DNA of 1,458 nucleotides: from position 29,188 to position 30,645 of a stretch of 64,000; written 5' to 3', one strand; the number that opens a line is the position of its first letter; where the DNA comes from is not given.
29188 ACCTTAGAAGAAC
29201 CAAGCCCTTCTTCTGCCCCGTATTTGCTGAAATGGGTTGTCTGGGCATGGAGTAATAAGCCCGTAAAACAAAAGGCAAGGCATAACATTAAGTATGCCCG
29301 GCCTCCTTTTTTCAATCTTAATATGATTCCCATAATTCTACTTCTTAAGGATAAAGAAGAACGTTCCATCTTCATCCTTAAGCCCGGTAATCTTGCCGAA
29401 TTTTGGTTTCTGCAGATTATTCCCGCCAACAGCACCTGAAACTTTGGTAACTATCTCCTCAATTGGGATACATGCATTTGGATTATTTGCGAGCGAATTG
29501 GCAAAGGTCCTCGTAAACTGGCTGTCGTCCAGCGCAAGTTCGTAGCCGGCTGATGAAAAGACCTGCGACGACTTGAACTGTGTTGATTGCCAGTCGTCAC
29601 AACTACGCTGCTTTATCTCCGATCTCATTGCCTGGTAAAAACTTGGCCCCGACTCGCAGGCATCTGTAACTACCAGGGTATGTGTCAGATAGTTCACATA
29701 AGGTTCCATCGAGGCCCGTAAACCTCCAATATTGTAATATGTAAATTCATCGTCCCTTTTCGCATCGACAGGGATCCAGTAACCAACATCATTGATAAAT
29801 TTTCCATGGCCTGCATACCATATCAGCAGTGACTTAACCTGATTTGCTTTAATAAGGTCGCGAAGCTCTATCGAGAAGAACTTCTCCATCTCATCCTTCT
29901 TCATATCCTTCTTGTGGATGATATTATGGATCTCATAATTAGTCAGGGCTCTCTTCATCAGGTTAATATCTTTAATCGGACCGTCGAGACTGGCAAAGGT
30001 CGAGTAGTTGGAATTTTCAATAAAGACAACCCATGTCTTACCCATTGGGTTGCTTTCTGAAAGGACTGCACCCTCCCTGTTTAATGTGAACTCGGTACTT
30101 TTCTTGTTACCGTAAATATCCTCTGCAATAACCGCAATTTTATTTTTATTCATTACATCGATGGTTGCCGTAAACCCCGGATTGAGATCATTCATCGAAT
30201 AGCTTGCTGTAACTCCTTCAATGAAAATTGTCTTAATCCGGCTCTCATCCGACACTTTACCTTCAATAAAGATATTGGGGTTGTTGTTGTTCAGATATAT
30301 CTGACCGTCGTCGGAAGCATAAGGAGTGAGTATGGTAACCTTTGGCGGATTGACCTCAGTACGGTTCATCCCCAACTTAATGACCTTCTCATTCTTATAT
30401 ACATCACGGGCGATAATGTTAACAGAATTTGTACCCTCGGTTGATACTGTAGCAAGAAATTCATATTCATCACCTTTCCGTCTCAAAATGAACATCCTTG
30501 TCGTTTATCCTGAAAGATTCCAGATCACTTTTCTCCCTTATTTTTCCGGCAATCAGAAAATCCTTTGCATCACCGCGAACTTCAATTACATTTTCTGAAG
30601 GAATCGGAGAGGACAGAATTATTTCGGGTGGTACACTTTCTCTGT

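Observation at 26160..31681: Secreted TPR/Ig/caspase-like protease is paired with a propeller-sensor PP2C phosphatase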

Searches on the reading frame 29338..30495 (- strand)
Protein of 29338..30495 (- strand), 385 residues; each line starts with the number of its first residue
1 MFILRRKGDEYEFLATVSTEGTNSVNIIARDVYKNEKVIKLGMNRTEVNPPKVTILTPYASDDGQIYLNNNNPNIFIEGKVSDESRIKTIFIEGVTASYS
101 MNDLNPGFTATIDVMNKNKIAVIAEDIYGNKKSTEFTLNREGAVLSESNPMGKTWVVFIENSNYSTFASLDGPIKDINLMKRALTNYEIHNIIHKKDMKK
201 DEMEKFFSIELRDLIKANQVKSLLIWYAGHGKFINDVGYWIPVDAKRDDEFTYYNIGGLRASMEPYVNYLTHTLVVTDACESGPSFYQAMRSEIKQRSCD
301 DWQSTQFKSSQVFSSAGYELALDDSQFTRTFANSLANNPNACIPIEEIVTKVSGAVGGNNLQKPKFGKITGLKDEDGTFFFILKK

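Call 3: search_protein_families(library=pfam, proteins=[window:29338-30495:-], max_evalue=0.01)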
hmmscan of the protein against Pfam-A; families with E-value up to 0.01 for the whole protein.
window:29338-30495:- (385 aa): 1 family
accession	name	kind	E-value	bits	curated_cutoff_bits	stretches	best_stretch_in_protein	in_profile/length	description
PF00656.27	Peptidase_C14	-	7.6e-13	49.1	21.4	1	155-363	3-220/233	Caspase domain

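Call 5: find_homologous_proteins(query=window:29338-30495:-)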
Query window:29338-30495:- (385 aa): 412 proteins with E <= 0.001 among 2584 candidates; the best 120 are listed.
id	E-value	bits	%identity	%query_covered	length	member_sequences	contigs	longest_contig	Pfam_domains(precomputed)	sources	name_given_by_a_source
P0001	1.0e-256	869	100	100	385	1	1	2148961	PF00656.28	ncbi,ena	-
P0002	1.1e-203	694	74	100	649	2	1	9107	PF13431.13,PF23914.2,PF25062.2,PF13414.13,PF13428.13,PF14559.13,PF13371.13,PF00656.28,PF00515.35,PF13432.13,PF13181.13,PF07719.24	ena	-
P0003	4.8e-198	676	75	99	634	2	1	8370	PF14559.13,PF13431.13,PF13414.13,PF13371.13,PF00656.28,PF00515.35,PF13181.13,PF07719.24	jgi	-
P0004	1.6e-196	671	74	98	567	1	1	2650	PF13431.13,PF13414.13,PF13371.13,PF00515.35,PF13181.13,PF07719.24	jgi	jgi:tetratricopeptide (TPR) repeat protein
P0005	4.2e-196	670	75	99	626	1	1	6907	PF14559.13,PF13431.13,PF13414.13,PF13371.13,PF00515.35,PF12895.14,PF13432.13,PF13428.13,PF13181.13,PF07719.24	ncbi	ncbi:MAG: hypothetical protein ABSA76_08420, partial [Bacteroidales bacterium]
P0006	6.2e-196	669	74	99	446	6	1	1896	PF00656.28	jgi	jgi:hypothetical protein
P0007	4.4e-193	660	74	99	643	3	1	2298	PF14559.13,PF13431.13,PF13414.13,PF13371.13,PF00515.35,PF12895.14,PF13428.13,PF13181.13,PF07719.24,PF13174.13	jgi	jgi:tetratricopeptide (TPR) repeat protein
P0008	7.1e-193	659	73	98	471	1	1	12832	PF00656.28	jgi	jgi:hypothetical protein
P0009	2.0e-192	657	73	98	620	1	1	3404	PF14559.13,PF13431.13,PF13414.13,PF13371.13,PF00656.28,PF00515.35,PF13428.13,PF07719.24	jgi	jgi:tetratricopeptide (TPR) repeat protein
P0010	7.2e-192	656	74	97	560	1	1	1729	PF13414.13,PF00656.28,PF00515.35,PF13181.13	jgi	-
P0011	2.9e-191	654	72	99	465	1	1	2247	PF00656.28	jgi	jgi:hypothetical protein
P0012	2.9e-191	654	72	98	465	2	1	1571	PF00656.28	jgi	jgi:hypothetical protein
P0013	5.3e-190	650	73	99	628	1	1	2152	PF14559.13,PF13431.13,PF13414.13,PF00656.28,PF00515.35,PF13428.13,PF13181.13,PF07719.24,PF13174.13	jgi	jgi:tetratricopeptide (TPR) repeat protein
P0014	7.0e-190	649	73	97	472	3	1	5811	PF00656.28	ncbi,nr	ncbi:MAG: caspase family protein [Bacteroidales bacterium]|nr:caspase family protein [Bacteroidales 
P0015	4.2e-189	647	72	98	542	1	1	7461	PF13431.13,PF13414.13,PF13371.13,PF00656.28,PF00515.35,PF13181.13,PF07719.24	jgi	-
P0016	4.0e-185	633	77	93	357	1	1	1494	PF00656.28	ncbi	-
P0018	6.2e-183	626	71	99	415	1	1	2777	PF00656.28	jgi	jgi:hypothetical protein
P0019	1.1e-182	625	72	98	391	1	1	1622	PF00656.28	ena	-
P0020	6.2e-181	620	72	97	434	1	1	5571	PF00656.28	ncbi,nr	ncbi:MAG: caspase family protein, partial [Bacteroidales bacterium]|nr:caspase family protein [Bacte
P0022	2.7e-177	608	69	99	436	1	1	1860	PF00656.28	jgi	jgi:hypothetical protein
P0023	3.0e-177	608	69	97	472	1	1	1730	PF00656.28,PF09136.17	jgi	-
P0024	7.1e-177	606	78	86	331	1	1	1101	PF00656.28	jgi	jgi:hypothetical protein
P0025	9.3e-175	599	66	98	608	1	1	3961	PF14559.13,PF13431.13,PF23914.2,PF13414.13,PF13371.13,PF00656.28,PF00515.35,PF13432.13,PF13181.13,PF07719.24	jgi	jgi:tetratricopeptide (TPR) repeat protein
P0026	4.2e-174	597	78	86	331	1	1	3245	PF00656.28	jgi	jgi:hypothetical protein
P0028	2.3e-173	595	64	98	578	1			PF14559.13,PF13431.13,PF13371.13,PF00656.28,PF00515.35,PF13181.13,PF09136.17,PF07719.24,PF13174.13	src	-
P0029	3.2e-171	588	67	99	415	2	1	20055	PF00656.28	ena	-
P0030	1.2e-170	586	76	86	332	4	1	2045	PF00656.28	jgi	jgi:hypothetical protein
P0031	5.2e-170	584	66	99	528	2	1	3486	PF00656.28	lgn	-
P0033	1.0e-169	583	65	99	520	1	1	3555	PF00656.28,PF00515.35,PF13181.13,PF07719.24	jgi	jgi:tetratricopeptide (TPR) repeat protein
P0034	2.4e-169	582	66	99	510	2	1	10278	PF00656.28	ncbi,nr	ncbi:MAG: caspase family protein, partial [Bacteroidales bacterium]|nr:caspase family protein [Bacte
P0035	3.1e-169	581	66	98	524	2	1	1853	PF00656.28,PF00515.35,PF13181.13,PF07719.24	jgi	jgi:tetratricopeptide (TPR) repeat protein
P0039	1.6e-168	579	62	99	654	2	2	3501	PF13431.13,PF13414.13,PF13428.13,PF14559.13,PF24575.2,PF13371.13,PF00656.28,PF00515.35,PF12895.14,PF13424.13,PF13432.13,PF13181.13,PF07719.24,PF13174.13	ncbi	ncbi:MAG: caspase family protein, partial [Bacteroidota bacterium]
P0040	2.5e-168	578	65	99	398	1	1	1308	PF00656.28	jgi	jgi:hypothetical protein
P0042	1.6e-167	576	64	99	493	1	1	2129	PF00656.28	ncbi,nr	ncbi:MAG TPA: caspase family protein, partial [Bacteroidales bacterium]|nr:caspase family protein [B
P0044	2.5e-167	575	63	99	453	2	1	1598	PF00656.28,PF09136.17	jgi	jgi:hypothetical protein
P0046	2.0e-166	572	63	96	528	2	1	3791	PF13431.13,PF13371.13,PF00656.28,PF00515.35,PF13432.13,PF13181.13,PF07719.24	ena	-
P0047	2.1e-166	572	66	99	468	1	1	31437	PF00656.28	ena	-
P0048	2.5e-166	572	63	97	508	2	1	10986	PF00656.28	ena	-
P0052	2.4e-164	565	63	99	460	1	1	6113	PF00656.28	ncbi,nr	ncbi:MAG: caspase family protein [Bacteroidales bacterium]|nr:caspase family protein [Bacteroidales 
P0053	4.2e-164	564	62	99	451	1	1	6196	PF00656.28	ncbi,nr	ncbi:MAG: caspase family protein, partial [Bacteroidia bacterium]|nr:caspase family protein [Bactero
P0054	1.2e-163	563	63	99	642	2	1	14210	PF13431.13,PF23914.2,PF13414.13,PF13428.13,PF14559.13,PF13371.13,PF00656.28,PF00515.35,PF12895.14,PF13424.13,PF13432.13,PF13181.13,PF09136.17,PF07719.24,PF13174.13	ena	-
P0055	1.4e-163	563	64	97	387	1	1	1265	PF27332.1,PF00656.28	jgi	jgi:hypothetical protein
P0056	7.4e-163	560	62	99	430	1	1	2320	PF00656.28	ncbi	ncbi:MAG TPA: caspase family protein, partial [Bacteroidales bacterium]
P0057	8.9e-163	560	64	99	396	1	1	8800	PF00656.28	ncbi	ncbi:MAG: caspase family protein, partial [Bacteroidetes bacterium]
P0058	1.9e-162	559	63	99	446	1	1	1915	PF00656.28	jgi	jgi:hypothetical protein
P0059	3.6e-162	558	62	99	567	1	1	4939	PF13431.13,PF13371.13,PF00656.28,PF00515.35,PF13181.13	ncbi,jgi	-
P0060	1.0e-161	556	62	97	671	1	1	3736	PF13431.13,PF23914.2,PF13414.13,PF13428.13,PF14559.13,PF13371.13,PF00656.28,PF00515.35,PF12895.14,PF13424.13,PF13432.13,PF13181.13,PF07719.24,PF13174.13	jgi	-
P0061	1.6e-161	556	63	98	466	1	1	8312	PF00656.28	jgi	jgi:hypothetical protein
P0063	2.9e-161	555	64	99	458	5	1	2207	PF00656.28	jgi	jgi:hypothetical protein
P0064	2.9e-161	555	63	98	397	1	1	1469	PF00656.28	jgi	jgi:hypothetical protein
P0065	4.2e-161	554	63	98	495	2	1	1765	PF00656.28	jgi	jgi:hypothetical protein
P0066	7.3e-161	554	62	98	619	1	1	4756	PF00656.28,PF00515.35,PF13181.13,PF07719.24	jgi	jgi:tetratricopeptide (TPR) repeat protein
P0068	1.7e-160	552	62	98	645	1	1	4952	PF13431.13,PF13414.13,PF00656.28,PF00515.35,PF13432.13,PF13428.13,PF13181.13,PF07719.24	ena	-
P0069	1.6e-159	549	64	98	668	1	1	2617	PF14559.13,PF13431.13,PF13414.13,PF13371.13,PF00656.28,PF00515.35,PF13432.13,PF13428.13,PF13181.13,PF07719.24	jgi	jgi:tetratricopeptide (TPR) repeat protein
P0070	2.7e-159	548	62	99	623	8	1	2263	PF13431.13,PF13414.13,PF13371.13,PF00656.28,PF00515.35,PF13181.13,PF07719.24,PF13174.13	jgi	-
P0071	2.7e-159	548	60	100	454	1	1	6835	PF00656.28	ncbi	-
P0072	3.3e-159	548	66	90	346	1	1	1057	PF00656.28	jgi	jgi:hypothetical protein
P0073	1.2e-158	546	61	97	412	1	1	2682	PF00656.28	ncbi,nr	ncbi:MAG: caspase family protein, partial [Bacteroidales bacterium]|nr:caspase family protein [Bacte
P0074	1.6e-158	546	62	99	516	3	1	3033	PF13414.13,PF00656.28,PF00515.35,PF13181.13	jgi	jgi:tetratricopeptide (TPR) repeat protein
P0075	1.7e-158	546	70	86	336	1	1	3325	PF00656.28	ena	-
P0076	1.9e-158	546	62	97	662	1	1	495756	PF14559.13,PF13431.13,PF13414.13,PF13371.13,PF00656.28,PF00515.35,PF13428.13,PF13181.13,PF07719.24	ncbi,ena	-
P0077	2.6e-158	545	63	98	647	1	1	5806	PF13431.13,PF13414.13,PF13371.13,PF00656.28,PF00515.35,PF13432.13,PF13428.13,PF07719.24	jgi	jgi:tetratricopeptide (TPR) repeat protein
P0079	1.3e-157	543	62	99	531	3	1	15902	PF00656.28,PF00515.35,PF13181.13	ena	-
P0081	1.4e-157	543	61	98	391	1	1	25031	PF00656.28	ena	-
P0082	1.6e-157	543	62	99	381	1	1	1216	PF00656.28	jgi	jgi:hypothetical protein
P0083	1.8e-157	542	64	94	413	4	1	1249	PF00656.28,PF09136.17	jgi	jgi:hypothetical protein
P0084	2.1e-157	542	63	99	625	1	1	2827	PF13371.13,PF00656.28,PF00515.35,PF13181.13,PF07719.24,PF13174.13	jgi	jgi:tetratricopeptide (TPR) repeat protein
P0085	2.9e-157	542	60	98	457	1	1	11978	PF00656.28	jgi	jgi:hypothetical protein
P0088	7.6e-157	540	62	99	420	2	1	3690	PF00656.28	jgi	jgi:hypothetical protein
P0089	2.3e-156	539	63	99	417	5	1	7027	PF00656.28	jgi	-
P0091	5.6e-156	538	68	89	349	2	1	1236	PF00656.28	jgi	-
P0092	7.1e-155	534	58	98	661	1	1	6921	PF14559.13,PF13431.13,PF13414.13,PF13371.13,PF00656.28,PF00515.35,PF13424.13,PF13432.13,PF13428.13,PF13181.13,PF07719.24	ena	-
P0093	1.3e-154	533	61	97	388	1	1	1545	PF00656.28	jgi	-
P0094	1.4e-154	533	61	99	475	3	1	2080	PF00656.28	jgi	jgi:hypothetical protein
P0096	2.7e-154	532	70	86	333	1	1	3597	PF00656.28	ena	-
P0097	3.5e-154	532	61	99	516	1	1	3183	PF00656.28,PF00515.35,PF07719.24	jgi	-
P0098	6.6e-154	531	61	96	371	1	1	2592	PF00656.28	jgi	jgi:hypothetical protein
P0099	7.2e-154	531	62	99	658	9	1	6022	PF25062.2,PF13414.13,PF00656.28,PF00515.35,PF13181.13,PF07719.24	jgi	jgi:hypothetical protein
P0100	1.5e-153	530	64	97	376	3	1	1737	PF00656.28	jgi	jgi:hypothetical protein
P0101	2.6e-153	529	59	98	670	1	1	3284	PF25063.1,PF13431.13,PF13414.13,PF14559.13,PF13371.13,PF00656.28,PF00515.35,PF12895.14,PF13424.13,PF13432.13,PF13181.13,PF07719.24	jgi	jgi:tetratricopeptide (TPR) repeat protein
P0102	3.5e-153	528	61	99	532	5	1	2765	PF00656.28,PF00515.35,PF13181.13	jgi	jgi:tetratricopeptide (TPR) repeat protein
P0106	2.4e-152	526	60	98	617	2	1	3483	PF14559.13,PF13431.13,PF13414.13,PF00656.28,PF00515.35,PF12895.14,PF13432.13,PF07719.24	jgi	-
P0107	4.9e-152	525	65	90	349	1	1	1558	PF00656.28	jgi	jgi:hypothetical protein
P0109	2.4e-151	522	60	98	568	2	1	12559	PF13371.13,PF00656.28,PF00515.35,PF07719.24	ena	-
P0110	2.6e-151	522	72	80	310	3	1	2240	PF00656.28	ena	-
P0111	3.7e-151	522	68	85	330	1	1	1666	PF00656.28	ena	-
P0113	1.5e-150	520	57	99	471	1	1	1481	PF00656.28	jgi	jgi:hypothetical protein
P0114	5.5e-150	518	58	99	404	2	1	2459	PF00656.28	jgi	jgi:hypothetical protein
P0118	2.1e-147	509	61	92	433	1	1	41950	PF00656.28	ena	-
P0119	3.7e-147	509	74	78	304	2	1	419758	PF00656.28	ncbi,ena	-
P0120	1.0e-146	507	59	98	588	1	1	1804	PF14559.13,PF13431.13,PF13414.13,PF13371.13,PF00656.28,PF00515.35,PF13181.13,PF07719.24,PF13174.13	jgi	jgi:hypothetical protein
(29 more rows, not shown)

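Call 9: find_related_loci(query=A2, collection=genome_contigs, flank=10000)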
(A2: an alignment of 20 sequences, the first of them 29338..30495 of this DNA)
Query A2 (385 aa) in genome_contigs; peptide patterns used: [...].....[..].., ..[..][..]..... (x = any residue, [..] = any of these).
600 stretches matched a pattern (row limit reached: there are more); 592 encode a relative of the query (tblastn E <= 1e-3); the best 80 are kept; 80 distinct loci.
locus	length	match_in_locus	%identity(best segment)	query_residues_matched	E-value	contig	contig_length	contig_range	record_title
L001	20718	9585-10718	76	7-384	0e+0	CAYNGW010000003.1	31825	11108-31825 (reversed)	MAG TPA_asm: uncultured Rikenellaceae bacterium isolate binchicken_co33_402 genome assembly, contig: NODE_1209_length_31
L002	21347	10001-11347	76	7-384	0e+0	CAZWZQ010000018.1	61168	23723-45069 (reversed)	MAG TPA_asm: uncultured Rikenellaceae bacterium isolate binchicken_co100_406 genome assembly, contig: NODE_664_length_61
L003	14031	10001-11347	76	7-384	0e+0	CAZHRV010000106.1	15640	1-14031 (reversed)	MAG TPA_asm: uncultured Rikenellaceae bacterium isolate SRP185410_co1_20 genome assembly, contig: k141_2233611, whole ge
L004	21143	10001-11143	76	4-384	0e+0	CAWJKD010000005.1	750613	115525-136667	MAG: uncultured Bacteroidetes bacterium isolate MFD05942.bin.1.169 genome assembly, contig: contig_3985, whole genome sh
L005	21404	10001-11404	74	1-384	0e+0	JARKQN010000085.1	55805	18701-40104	MAG: Bacteroidales bacterium isolate Reactor_maxbin.115 k141_193867, whole genome shotgun sequence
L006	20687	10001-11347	75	3-384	0e+0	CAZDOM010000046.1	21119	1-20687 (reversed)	MAG TPA_asm: uncultured Rikenellaceae bacterium isolate binchicken_co129_196 genome assembly, contig: NODE_7095_length_2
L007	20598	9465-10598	74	7-384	0e+0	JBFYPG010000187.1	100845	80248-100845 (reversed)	MAG: Bacteroidales bacterium isolate PPR_0149 k121_2707593, whole genome shotgun sequence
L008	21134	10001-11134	74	7-384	0e+0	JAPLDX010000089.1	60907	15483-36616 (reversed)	MAG: Bacteroidia bacterium isolate LacPavin_0920_SED3_MAG_41_20 LacPavin_0920_SED3_scaffold_3164487, whole genome shotgu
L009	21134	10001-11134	75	6-384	0e+0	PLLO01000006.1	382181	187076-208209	MAG: Bacteroidales bacterium isolate fen_984 73.20120800_E3X.31_contig_1010, whole genome shotgun sequence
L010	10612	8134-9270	74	6-384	0e+0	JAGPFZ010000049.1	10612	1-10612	MAG: Bacteroidales bacterium isolate Gw_SlDig_bin_226 Gw_SlDig_12284_length_10612_cov_21.091559, whole genome shotgun se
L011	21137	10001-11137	73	6-384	0e+0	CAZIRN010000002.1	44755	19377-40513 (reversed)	MAG TPA_asm: uncultured Rikenella sp. isolate binchicken_co265_192 genome assembly, contig: NODE_1406_length_44755_cov_4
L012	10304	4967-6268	73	4-384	0e+0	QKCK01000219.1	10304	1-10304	MAG: Bacteroidetes bacterium isolate SZUA-422 scaffold_23446, whole genome shotgun sequence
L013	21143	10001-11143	73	4-384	0e+0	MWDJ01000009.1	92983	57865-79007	MAG: Bacteroidetes bacterium ADurb.Bin145 BWX96_contig000009, whole genome shotgun sequence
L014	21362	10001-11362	74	6-384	0e+0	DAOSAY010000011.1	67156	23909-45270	MAG TPA_asm: Bacteroidales bacterium isolate AMR_MDS_1897 NODE_329_length_67156_cov_8.873921, whole genome shotgun seque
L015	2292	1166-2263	75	7-372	0e+0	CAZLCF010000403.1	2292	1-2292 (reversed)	MAG TPA_asm: uncultured Rikenellaceae bacterium isolate binchicken_co189_2 genome assembly, contig: NODE_84946_length_22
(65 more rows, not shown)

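Call 34: find_encoding_contigs(protein=P0192, flank=7000, max_places=2)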
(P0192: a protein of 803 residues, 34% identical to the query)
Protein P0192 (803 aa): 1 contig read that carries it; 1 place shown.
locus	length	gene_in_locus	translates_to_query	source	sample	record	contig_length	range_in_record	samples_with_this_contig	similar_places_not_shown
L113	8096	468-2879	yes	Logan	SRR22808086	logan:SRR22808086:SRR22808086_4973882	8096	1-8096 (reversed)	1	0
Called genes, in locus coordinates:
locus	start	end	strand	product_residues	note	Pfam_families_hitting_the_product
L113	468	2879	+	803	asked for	PF00515:TPR_1 (faint), PF07719:TPR_2 (faint), PF13371:TPR_9 (faint), PF13414:TPR_11 (faint), PF13432:TPR_16 (faint), PF14559:TPR_19 (faint), PF25062:ARM_TT21_N (weak), PF00656:Peptidase_C14, +1 more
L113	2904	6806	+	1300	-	PF07494:Reg_prop (weak), PF24796:WDR55 (weak), PF07495:Y_Y_Y, PF00512:HisKA, PF02518:HATPase_c, PF00072:Response_reg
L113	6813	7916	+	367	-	PF00072:Response_reg, PF00211:Guanylate_cyc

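Call 35: find_encoding_contigs(protein=P0302, flank=7000, max_places=2)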
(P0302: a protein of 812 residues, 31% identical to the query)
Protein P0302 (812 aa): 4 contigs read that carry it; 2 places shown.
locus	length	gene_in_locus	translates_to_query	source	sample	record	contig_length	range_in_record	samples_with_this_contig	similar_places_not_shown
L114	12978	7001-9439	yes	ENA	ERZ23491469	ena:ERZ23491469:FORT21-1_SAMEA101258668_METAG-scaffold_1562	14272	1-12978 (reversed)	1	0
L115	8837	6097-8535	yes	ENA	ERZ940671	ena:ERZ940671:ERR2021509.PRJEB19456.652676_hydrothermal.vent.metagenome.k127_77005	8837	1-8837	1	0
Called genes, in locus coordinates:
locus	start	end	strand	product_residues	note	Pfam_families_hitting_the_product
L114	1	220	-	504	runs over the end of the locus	?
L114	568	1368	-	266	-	PF01790:LGT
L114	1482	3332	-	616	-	PF00535:Glycos_transf_2, PF13439:Glyco_transf_4, PF00534:Glycos_transf_1, PF13692:Glyco_trans_1_4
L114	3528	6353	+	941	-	-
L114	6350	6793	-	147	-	-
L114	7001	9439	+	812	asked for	PF00515:TPR_1 (faint), PF07719:TPR_2 (faint), PF13181:TPR_8 (faint), PF13414:TPR_11 (faint), PF13424:TPR_12 (faint), PF13431:TPR_17 (weak), PF13432:TPR_16 (weak), PF00656:Peptidase_C14, +2 more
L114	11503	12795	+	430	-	PF07495:Y_Y_Y, PF07228:SpoIIE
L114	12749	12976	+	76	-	?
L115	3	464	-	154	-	?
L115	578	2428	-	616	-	PF00535:Glycos_transf_2, PF13439:Glyco_transf_4, PF00534:Glycos_transf_1, PF13692:Glyco_trans_1_4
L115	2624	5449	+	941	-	-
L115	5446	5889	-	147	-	-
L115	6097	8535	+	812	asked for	PF00515:TPR_1 (faint), PF07719:TPR_2 (faint), PF13181:TPR_8 (faint), PF13414:TPR_11 (faint), PF13424:TPR_12 (faint), PF13431:TPR_17 (weak), PF13432:TPR_16 (weak), PF00656:Peptidase_C14, +2 more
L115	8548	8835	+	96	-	?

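Call 36: find_encoding_contigs(protein=P0304, flank=7000, max_places=2)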
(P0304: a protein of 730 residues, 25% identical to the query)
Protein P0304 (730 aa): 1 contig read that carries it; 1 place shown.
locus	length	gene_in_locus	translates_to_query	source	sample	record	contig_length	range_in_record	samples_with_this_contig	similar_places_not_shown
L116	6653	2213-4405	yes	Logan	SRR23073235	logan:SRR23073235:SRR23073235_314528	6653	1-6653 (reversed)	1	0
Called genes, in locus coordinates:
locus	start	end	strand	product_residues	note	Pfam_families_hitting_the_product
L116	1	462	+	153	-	?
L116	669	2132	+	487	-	PF18990:DUF5723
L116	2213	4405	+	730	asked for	PF25062:ARM_TT21_N (faint), PF00515:TPR_1 (faint), PF07719:TPR_2 (faint), PF12569:NatA_aux_su (faint), PF13181:TPR_8 (faint), PF13371:TPR_9 (faint), PF13414:TPR_11 (weak), PF00656:Peptidase_C14, +4 more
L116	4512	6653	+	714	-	?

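Call 37: find_encoding_contigs(protein=P0274, flank=7000, max_places=2)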
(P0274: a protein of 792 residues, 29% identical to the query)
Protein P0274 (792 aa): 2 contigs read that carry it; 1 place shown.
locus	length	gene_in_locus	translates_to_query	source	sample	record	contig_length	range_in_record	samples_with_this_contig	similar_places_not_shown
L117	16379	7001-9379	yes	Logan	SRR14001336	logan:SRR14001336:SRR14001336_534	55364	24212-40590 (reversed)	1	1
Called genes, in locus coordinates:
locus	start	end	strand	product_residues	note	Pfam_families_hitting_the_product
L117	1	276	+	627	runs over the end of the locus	PF01555:N6_N4_Mtase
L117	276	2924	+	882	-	PF04851:ResIII, PF00270:DEAD (weak), PF19778:RE_endonuc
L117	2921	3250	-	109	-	-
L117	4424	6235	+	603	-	PF18962:Por_Secre_tail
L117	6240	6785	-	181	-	PF13302:Acetyltransf_3, PF13420:Acetyltransf_4, PF00583:Acetyltransf_1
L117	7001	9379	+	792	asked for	PF00515:TPR_1 (faint), PF07719:TPR_2 (faint), PF12895:ANAPC3 (weak), PF13176:TPR_7 (faint), PF13181:TPR_8 (faint), PF13424:TPR_12 (faint), PF13428:TPR_14 (faint), PF13431:TPR_17 (faint), +4 more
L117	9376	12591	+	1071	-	PF07494:Reg_prop (faint), PF07495:Y_Y_Y, PF07228:SpoIIE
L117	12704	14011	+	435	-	PF00266:Aminotran_5, PF22580:KYNU_C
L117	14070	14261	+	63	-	-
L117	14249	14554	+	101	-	PF05016:ParE_toxin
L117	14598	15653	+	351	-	PF00383:dCMP_cyt_deam_1, PF14437:MafB19-deam, PF01872:RibD_C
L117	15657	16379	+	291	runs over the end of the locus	PF00892:EamA (faint)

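Call 38: find_encoding_contigs(protein=P0284, flank=7000, max_places=2)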
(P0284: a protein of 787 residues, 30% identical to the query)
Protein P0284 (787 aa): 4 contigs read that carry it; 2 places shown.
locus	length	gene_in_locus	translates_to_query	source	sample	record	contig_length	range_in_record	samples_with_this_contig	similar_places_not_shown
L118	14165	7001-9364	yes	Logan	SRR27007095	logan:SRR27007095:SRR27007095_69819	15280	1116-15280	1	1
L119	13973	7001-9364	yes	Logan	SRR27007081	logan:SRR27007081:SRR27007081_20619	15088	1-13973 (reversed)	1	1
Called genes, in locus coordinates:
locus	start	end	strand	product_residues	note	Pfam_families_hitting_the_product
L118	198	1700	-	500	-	PF13181:TPR_8 (faint)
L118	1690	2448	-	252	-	PF02591:Zn_ribbon_9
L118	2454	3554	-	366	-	PF01784:DUF34_NIF3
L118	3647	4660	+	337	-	PF02606:LpxK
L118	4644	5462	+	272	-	PF01048:PNP_UDP_1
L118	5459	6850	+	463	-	PF18962:Por_Secre_tail (weak)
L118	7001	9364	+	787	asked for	PF07719:TPR_2 (faint), PF13428:TPR_14 (faint), PF13432:TPR_16 (weak), PF25575:TPR_BSK1_C (faint), PF00515:TPR_1 (faint), PF13176:TPR_7 (faint), PF13181:TPR_8 (faint), PF00656:Peptidase_C14, +5 more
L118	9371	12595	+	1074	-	PF07494:Reg_prop (faint), PF08450:SGL (faint), PF07495:Y_Y_Y, PF07228:SpoIIE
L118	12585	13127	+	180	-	-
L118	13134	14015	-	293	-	PF13505:OMP_b-brl (weak), PF19573:DUF6089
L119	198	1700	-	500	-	PF13181:TPR_8 (faint)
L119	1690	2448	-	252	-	PF02591:Zn_ribbon_9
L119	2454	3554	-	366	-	PF01784:DUF34_NIF3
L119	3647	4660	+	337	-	PF02606:LpxK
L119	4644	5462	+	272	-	PF01048:PNP_UDP_1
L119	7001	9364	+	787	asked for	PF07719:TPR_2 (faint), PF13428:TPR_14 (faint), PF13432:TPR_16 (weak), PF25575:TPR_BSK1_C (faint), PF00515:TPR_1 (faint), PF13176:TPR_7 (faint), PF13181:TPR_8 (faint), PF00656:Peptidase_C14, +5 more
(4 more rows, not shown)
